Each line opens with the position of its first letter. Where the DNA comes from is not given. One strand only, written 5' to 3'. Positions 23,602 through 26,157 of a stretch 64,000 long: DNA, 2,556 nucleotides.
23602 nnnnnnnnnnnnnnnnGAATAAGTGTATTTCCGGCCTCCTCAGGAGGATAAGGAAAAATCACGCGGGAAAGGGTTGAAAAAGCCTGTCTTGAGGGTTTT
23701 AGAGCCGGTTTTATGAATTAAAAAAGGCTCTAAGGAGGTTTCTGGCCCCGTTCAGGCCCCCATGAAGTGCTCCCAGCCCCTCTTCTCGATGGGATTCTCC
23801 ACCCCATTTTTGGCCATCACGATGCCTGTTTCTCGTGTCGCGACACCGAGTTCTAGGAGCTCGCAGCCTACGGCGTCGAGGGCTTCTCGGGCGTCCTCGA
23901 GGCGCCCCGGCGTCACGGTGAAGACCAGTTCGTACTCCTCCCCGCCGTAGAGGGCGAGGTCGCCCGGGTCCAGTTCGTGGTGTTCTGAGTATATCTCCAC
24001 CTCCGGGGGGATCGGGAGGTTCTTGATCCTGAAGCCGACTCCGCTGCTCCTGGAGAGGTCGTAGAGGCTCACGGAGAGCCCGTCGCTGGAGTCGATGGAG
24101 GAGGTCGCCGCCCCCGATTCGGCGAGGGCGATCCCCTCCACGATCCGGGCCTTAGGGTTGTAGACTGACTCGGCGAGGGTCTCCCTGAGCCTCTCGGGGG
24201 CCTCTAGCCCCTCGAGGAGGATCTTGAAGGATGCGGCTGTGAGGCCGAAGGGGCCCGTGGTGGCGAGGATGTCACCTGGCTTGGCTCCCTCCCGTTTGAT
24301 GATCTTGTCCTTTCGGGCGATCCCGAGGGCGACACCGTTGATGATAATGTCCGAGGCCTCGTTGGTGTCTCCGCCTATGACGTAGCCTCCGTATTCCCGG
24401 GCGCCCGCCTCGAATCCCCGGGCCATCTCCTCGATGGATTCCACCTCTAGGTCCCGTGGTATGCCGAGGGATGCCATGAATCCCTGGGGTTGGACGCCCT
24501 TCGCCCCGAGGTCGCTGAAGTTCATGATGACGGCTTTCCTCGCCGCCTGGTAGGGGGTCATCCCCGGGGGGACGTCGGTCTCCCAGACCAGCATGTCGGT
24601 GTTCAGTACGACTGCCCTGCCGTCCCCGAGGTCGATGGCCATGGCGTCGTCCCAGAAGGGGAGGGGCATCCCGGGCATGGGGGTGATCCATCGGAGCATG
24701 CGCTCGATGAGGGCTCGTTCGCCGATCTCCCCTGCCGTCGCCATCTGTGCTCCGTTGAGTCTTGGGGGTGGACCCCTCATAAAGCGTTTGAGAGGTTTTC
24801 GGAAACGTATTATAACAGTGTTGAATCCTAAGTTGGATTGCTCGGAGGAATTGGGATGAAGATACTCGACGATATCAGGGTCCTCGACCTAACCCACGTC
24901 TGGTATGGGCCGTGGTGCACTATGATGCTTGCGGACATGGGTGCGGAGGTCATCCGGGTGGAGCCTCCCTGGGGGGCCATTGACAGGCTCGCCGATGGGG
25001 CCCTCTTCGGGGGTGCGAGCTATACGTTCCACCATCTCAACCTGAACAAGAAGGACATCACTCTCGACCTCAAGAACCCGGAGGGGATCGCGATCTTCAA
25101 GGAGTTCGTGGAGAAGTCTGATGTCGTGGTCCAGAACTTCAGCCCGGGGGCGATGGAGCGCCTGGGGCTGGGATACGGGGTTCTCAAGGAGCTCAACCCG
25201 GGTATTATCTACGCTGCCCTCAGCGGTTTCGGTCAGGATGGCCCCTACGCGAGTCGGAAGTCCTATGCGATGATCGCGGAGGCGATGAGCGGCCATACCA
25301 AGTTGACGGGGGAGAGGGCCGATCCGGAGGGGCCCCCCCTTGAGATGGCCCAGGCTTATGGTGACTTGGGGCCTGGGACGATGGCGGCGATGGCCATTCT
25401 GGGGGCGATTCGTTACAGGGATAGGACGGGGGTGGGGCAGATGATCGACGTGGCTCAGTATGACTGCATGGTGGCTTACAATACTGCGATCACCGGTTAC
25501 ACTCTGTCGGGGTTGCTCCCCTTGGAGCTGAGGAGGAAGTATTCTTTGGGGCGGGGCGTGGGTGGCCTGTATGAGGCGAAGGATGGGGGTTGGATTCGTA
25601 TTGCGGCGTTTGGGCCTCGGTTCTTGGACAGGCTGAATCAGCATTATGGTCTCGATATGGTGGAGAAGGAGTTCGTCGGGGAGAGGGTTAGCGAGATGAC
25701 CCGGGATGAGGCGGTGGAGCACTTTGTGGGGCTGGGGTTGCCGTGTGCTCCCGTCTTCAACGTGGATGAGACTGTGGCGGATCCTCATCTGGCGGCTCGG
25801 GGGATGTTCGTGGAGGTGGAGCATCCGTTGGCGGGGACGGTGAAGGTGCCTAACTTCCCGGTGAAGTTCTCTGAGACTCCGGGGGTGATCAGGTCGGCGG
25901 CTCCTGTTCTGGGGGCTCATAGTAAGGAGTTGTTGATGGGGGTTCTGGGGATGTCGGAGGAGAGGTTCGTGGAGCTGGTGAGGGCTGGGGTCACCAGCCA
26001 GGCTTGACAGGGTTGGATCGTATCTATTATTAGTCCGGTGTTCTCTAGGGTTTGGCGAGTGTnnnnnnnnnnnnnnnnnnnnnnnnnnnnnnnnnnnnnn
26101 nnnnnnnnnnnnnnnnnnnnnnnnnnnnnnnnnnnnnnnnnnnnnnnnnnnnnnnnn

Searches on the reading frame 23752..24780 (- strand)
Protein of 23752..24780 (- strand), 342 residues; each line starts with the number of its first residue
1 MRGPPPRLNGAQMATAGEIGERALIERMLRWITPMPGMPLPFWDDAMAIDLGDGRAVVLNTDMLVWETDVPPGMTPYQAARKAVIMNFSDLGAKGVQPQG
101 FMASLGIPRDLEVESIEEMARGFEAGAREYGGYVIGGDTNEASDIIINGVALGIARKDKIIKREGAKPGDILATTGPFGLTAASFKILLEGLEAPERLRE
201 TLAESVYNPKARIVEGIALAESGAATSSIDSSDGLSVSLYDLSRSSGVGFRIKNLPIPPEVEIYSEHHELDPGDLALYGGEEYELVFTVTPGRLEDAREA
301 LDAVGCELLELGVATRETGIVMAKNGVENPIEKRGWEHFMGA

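Call 69: search_protein_families(library=pfam, proteins=[window:23752-24780:-], max_evalue=0.0001)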
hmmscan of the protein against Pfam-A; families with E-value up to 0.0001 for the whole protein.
window:23752-24780:- (342 aa): 2 families
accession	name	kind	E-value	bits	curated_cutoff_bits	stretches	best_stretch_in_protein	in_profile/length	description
PF00586.29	AIRS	-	4.8e-24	85.4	24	1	44-155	2-112/112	AIR synthase related protein, N-terminal domain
PF02769.27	AIRS_C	-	1.3e-06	29.1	23.1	1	167-320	1-151/156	AIR synthase related protein, C-terminal domain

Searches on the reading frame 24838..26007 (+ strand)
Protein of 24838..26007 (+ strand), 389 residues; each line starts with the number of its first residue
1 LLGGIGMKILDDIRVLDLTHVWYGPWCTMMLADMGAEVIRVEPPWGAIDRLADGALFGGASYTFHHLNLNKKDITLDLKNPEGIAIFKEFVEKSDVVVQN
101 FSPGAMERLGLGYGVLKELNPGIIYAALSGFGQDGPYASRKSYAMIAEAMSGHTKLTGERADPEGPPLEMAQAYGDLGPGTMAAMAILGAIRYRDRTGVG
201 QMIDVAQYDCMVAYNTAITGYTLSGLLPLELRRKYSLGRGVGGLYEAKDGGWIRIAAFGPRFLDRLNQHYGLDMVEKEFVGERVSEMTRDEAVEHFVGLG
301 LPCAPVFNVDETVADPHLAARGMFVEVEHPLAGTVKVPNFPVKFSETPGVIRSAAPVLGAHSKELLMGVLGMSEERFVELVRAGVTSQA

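Call 69: search_protein_families(library=pfam, proteins=[window:24838-26007:+], max_evalue=0.0001)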
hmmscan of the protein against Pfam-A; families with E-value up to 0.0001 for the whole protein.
window:24838-26007:+ (389 aa): 1 family
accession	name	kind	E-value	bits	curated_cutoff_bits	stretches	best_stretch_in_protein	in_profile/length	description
PF02515.22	CoA_transf_3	-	1.9e-95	320.6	23.3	1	10-362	1-366/366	CoA-transferase family III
